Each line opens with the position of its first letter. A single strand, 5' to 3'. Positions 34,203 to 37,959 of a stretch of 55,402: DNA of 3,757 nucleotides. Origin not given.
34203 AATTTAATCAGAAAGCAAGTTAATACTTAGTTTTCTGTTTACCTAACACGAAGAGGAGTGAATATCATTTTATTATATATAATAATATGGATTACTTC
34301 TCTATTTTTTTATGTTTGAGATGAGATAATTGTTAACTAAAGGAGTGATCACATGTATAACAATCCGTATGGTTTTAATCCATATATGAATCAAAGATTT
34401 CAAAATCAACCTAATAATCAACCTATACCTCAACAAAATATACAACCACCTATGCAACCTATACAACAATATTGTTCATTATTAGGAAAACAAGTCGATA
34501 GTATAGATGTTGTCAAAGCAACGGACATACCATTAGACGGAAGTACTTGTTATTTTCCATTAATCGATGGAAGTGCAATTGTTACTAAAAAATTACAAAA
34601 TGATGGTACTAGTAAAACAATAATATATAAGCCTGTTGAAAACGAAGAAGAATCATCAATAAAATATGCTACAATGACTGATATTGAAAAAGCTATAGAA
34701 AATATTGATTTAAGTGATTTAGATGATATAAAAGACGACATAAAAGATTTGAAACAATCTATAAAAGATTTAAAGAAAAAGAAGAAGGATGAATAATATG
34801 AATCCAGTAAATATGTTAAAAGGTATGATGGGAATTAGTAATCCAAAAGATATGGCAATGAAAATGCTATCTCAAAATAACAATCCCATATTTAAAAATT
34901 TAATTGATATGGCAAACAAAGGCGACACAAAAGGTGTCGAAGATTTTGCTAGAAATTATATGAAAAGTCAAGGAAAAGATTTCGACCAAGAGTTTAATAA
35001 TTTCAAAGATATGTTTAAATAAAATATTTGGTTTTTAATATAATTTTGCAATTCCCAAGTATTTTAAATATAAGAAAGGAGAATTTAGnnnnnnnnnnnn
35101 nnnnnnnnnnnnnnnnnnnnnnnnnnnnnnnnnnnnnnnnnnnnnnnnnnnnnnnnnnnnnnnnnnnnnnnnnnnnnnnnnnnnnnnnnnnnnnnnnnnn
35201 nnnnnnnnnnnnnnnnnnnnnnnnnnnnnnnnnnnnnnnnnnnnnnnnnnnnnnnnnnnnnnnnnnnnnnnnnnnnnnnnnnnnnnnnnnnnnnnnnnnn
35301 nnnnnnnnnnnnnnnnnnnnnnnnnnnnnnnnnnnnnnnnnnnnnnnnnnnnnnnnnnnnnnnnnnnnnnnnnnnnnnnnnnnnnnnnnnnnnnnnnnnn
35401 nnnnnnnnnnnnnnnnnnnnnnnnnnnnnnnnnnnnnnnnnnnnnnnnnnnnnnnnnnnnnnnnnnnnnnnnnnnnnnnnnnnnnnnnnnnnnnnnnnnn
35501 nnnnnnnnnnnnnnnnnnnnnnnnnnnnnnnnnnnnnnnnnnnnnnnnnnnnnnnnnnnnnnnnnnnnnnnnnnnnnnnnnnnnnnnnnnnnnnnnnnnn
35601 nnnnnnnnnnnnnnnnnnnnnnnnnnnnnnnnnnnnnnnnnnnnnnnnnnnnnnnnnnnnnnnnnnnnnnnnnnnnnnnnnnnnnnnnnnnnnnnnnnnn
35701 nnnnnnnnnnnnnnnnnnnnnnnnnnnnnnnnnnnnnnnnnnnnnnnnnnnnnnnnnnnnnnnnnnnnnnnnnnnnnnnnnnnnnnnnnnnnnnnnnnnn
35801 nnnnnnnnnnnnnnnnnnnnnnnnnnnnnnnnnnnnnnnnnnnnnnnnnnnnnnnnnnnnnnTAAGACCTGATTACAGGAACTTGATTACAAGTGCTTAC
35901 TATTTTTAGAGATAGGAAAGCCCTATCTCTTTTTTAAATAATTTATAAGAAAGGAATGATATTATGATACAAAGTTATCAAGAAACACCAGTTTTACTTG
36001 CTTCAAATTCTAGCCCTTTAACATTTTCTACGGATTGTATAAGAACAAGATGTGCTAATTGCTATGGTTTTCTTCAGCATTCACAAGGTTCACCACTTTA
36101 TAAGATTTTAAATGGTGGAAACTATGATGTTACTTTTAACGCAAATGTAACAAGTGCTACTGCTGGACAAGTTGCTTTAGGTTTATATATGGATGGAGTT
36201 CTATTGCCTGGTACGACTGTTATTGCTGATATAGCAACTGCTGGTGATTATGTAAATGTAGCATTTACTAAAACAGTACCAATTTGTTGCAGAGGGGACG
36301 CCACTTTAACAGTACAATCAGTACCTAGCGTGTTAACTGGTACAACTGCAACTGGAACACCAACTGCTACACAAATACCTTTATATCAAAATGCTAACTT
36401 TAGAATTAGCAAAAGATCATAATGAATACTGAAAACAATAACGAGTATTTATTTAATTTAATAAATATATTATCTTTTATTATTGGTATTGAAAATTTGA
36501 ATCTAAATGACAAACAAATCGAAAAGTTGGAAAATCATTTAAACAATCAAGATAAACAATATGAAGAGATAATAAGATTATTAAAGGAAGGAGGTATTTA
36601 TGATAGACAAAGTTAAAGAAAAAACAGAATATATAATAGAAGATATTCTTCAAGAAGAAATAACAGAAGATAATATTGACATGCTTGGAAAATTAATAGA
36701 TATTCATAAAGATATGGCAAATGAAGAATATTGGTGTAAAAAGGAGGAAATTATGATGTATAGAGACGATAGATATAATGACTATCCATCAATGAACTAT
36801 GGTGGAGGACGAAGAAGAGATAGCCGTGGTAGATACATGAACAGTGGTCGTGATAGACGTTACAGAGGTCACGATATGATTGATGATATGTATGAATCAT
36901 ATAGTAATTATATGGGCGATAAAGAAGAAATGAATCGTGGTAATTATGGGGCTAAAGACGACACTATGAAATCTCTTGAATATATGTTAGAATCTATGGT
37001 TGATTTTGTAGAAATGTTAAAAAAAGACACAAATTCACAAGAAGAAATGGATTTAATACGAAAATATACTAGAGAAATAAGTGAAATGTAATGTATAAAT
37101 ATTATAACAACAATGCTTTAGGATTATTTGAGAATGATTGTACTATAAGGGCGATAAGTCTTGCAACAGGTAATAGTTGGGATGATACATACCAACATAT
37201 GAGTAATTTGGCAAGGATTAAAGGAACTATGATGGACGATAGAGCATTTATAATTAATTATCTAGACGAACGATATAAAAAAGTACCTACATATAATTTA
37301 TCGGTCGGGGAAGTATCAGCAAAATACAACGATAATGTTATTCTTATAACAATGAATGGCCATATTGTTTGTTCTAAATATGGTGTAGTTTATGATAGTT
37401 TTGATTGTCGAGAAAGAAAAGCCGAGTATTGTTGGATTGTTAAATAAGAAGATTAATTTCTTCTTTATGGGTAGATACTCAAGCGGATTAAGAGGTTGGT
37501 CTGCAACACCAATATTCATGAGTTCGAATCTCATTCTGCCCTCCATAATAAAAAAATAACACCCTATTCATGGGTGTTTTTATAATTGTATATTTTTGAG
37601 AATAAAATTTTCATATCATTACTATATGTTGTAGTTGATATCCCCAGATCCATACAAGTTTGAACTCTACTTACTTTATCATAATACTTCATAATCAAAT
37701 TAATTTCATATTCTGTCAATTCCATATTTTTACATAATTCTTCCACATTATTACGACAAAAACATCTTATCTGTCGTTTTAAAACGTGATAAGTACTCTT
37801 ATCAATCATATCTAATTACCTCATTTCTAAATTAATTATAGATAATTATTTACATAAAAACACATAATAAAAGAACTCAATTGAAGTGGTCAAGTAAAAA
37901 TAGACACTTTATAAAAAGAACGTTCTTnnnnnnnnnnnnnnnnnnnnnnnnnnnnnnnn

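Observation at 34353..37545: Seven-gene post-lysis accessory island with unusual low-complexity, Cys-rich and C1q/BclA-like proteins, ending in tRNA-Cys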

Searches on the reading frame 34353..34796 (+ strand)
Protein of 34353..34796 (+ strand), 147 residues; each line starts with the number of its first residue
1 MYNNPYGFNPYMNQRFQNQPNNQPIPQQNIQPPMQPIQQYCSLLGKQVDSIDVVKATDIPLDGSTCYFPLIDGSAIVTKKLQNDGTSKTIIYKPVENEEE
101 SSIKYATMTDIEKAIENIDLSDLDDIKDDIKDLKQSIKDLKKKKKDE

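Call 6: search_protein_families(library=pfam, proteins=[window:34353-34796:+], max_evalue=1)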
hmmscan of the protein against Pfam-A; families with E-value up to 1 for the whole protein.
window:34353-34796:+ (147 aa): 1 family
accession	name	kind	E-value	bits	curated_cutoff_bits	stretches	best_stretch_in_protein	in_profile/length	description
PF05377.16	FlaC_arch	-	0.3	12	27.8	0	108-143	2-36/55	Flagella accessory protein C (FlaC)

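Call 7: search_protein_families(library=phrogs, proteins=[window:34353-34796:+], max_evalue=0.1)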
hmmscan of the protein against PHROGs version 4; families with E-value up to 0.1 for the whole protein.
window:34353-34796:+ (147 aa): 2 families
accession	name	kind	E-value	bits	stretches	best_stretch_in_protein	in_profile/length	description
phrog_21718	-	unknown function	7.4e-11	43.2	1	3-143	11-150/159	-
phrog_5962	-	unknown function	0.034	15.7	1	79-142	26-87/109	-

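Call 10: search_protein_families(library=ncbifam, proteins=[window:34353-34796:+], max_evalue=1)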
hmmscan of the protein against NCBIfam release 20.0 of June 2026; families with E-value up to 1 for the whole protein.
window:34353-34796:+ (147 aa): 1 family
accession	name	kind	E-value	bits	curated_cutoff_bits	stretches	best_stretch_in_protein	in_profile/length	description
NF041159.1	Rham_dhyd_Thplmales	equivalog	0.18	11.2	450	1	77-139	21-83/253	L-rhamnose 1-dehydrogenase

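Call 54: search_solved_structures(query=A5, max_evalue=10, show_alignments=1)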
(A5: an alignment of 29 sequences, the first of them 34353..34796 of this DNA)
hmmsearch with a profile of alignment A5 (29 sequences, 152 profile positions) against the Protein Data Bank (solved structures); distinct sequences matched with E-value up to 10: 13.
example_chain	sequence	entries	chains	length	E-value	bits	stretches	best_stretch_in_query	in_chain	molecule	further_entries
3n4x_A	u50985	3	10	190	0.01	19.1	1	89-148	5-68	Monopolin complex subunit CSM1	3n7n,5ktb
4mo0_A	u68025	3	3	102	0.59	13.4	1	103-140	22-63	Protein translation factor SUI1 homolog | aIF1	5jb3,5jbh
4r0r_A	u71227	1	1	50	0.71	13.1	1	111-146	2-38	eboIZN21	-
4zry_A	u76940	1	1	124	1.1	12.6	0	114-147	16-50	Keratin, type I cytoskeletal 10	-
7o92_A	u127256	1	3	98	1.3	12.3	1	102-143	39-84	hypothetical protein UY81_C0065G0003 residues 18-54 from Candidatus Giovannonibacteria bac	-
6uui_X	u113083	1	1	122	1.8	11.8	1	115-148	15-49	Keratin, type I cytoskeletal 10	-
6j5i_J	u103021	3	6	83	2.9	11.2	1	113-144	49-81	ATPase inhibitor, mitochondrial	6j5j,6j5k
7wbn_A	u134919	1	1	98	4.7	10.5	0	114-145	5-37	RevCC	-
3l9f_A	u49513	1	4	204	5.2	10.3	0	80-145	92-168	Putative uncharacterized protein smu.1604c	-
9bxu_J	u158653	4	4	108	5.8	10.2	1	113-144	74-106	ATPase inhibitor, mitochondrial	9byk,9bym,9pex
1hf9_A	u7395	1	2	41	5.8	10.2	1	114-144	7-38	ATPASE INHIBITOR (MITOCHONDRIAL)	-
5apz_A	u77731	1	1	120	7.4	9.8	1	103-146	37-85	GENERAL CONTROL PROTEIN GCN4, NOR1 TCAR0761, GENERAL CONTROL PROTEIN GCN4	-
7wu7_4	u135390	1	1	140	7.7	9.8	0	114-145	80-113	Prefoldin subunit 4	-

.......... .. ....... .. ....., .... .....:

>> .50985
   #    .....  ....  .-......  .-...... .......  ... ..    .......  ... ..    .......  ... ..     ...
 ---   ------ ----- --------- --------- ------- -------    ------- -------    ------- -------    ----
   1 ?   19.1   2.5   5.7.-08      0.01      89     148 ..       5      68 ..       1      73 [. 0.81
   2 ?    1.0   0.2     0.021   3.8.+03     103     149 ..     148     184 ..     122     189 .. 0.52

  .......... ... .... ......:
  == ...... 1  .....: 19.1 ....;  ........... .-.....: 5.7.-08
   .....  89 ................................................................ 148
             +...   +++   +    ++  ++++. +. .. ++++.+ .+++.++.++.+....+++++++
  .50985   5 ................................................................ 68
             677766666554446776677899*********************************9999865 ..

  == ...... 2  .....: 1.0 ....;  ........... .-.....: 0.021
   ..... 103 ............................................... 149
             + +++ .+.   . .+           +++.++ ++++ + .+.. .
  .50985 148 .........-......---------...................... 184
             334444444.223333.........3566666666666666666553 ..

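Call 56: search_protein_families(library=padloc, proteins=[window:34353-34796:+], max_evalue=1)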
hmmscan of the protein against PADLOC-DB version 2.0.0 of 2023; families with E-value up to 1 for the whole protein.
window:34353-34796:+ (147 aa): 1 family
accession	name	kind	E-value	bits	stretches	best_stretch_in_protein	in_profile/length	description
PDLC00515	JetC1|JetC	-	0.026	10.5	1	107-145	742-780/1212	DUF3584 domain; MukB-like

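Call 91: search_protein_families(library=pfam, alignment_id=A5, max_evalue=0.1)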
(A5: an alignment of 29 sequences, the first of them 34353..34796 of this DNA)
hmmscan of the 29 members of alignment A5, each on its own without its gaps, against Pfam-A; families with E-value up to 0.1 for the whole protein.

A. member 1, window:34353-34796:+ (147 aa): 0 families

B. families by the number of members that match (of 29 scanned): 27 families (the first 25 are shown)
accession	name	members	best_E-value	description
PF05377.16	FlaC_arch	2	0.012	Flagella accessory protein C (FlaC)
PF16515.11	HIP1_clath_bdg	2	0.029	Clathrin-binding domain of Huntingtin-interacting protein 1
PF04513.17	Baculo_PEP_C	1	0.00079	Baculovirus polyhedron envelope protein, PEP, C terminus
PF10779.14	XhlA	1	0.0063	Haemolysin XhlA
PF21166.2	LSM12_LSM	1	0.012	LSM12, LSM domain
PF24999.1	LAMB4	1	0.019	Laminin subunit beta-4-like domain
PF15188.11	CCDC-167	1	0.021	Coiled-coil domain-containing protein 167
PF16888.10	YwqH-like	1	0.021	YwqH-like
PF01519.22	DUF16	1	0.022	Protein of unknown function DUF16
PF09036.15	Bcr-Abl_Oligo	1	0.028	Bcr-Abl oncoprotein oligomerisation domain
PF00775.27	Dioxygenase_C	1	0.032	Dioxygenase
PF06428.16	Sec2p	1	0.032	GDP/GTP exchange factor Sec2p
PF10805.13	DUF2730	1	0.039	Protein of unknown function (DUF2730)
PF22588.2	dCache_1_like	1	0.044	Histidine kinase sensor domain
PF05597.16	Phasin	1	0.047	Poly(hydroxyalcanoate) granule associated protein (phasin)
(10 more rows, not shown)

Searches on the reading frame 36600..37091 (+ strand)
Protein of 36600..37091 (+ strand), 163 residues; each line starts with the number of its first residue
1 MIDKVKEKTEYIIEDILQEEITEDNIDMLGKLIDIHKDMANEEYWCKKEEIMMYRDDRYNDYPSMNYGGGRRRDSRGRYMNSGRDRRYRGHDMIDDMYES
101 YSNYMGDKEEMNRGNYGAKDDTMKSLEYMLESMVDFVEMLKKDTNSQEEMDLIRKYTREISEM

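Call 6: search_protein_families(library=pfam, proteins=[window:36600-37091:+], max_evalue=1)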
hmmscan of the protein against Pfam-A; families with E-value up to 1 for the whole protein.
window:36600-37091:+ (163 aa): 1 family
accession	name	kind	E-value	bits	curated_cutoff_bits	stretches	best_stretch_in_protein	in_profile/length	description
PF19174.5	DUF5856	-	0.07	14.6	34.6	1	92-154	22-84/94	Family of unknown function (DUF5856)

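Call 7: search_protein_families(library=phrogs, proteins=[window:36600-37091:+], max_evalue=0.1)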
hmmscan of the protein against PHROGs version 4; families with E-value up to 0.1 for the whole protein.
window:36600-37091:+ (163 aa): 3 families
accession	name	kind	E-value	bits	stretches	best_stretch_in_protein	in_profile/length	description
phrog_28802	-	unknown function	3.2e-06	28.5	2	2-84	2-87/190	-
phrog_21521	-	unknown function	0.011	17.4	1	83-109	49-75/103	-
phrog_11605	-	unknown function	0.025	15.6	1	79-119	58-98/138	-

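Call 10: search_protein_families(library=ncbifam, proteins=[window:36600-37091:+], max_evalue=1)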
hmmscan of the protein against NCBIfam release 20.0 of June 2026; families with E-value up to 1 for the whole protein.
window:36600-37091:+ (163 aa): 0 families

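Call 56: search_protein_families(library=padloc, proteins=[window:36600-37091:+], max_evalue=1)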
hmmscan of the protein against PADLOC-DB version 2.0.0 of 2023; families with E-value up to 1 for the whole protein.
window:36600-37091:+ (163 aa): 0 families

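Call 92: search_protein_families(library=pfam, alignment_id=A6, max_evalue=0.1)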
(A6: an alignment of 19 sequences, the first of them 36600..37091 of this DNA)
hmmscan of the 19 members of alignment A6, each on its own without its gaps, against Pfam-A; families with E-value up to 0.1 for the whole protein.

A. member 1, window:36600-37091:+ (163 aa): 1 family
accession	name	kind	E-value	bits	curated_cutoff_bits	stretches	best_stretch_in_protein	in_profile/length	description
PF19174.5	DUF5856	-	0.07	14.6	34.6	1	92-154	22-84/94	Family of unknown function (DUF5856)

B. families by the number of members that match (of 19 scanned): 9 families
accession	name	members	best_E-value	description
PF06046.19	Sec6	1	0.03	Exocyst complex component Sec6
PF10454.14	DUF2458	1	0.065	Protein of unknown function (DUF2458)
PF19174.5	DUF5856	1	0.07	Family of unknown function (DUF5856)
PF18705.7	DUF5643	1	0.07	Family of unknown function (DUF5643)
PF19531.4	DUF6058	1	0.071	Family of unknown function (DUF6058)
PF20531.3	DUF6746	1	0.071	Family of unknown function (DUF6746)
PF12848.13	ABC_tran_Xtn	1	0.072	ABC transporter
PF10911.13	T7-like_Y65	1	0.083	Bacteriophage T7-like gene 6.5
PF08771.16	FRB_dom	1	0.088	FKBP12-rapamycin binding domain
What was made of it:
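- Tried and rejected: Scanning every member of the p1 and p6 alignments against Pfam gave nothing consistent (calls 91, 92).
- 36600..37091 (+): p6, 163 aa: conserved N- and C-terminal segments flanking an R/G/Y/D-rich low-complexity core. No Pfam family (call 92).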

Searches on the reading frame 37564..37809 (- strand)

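Call 56: search_protein_families(library=padloc, proteins=[window:37564-37809:-], max_evalue=1)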
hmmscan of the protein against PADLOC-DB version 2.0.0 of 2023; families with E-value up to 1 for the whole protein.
window:37564-37809:- (81 aa): 0 families

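Call 118: search_protein_families(library=pfam, proteins=[window:37564-37809:-], max_evalue=0.001)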
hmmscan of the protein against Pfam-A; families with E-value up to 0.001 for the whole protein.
window:37564-37809:- (81 aa): 1 family
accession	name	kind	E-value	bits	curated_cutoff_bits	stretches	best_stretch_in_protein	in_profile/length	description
PF07374.17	DUF1492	-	0.00034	21.2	21.5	1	2-64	34-90/100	Protein of unknown function (DUF1492)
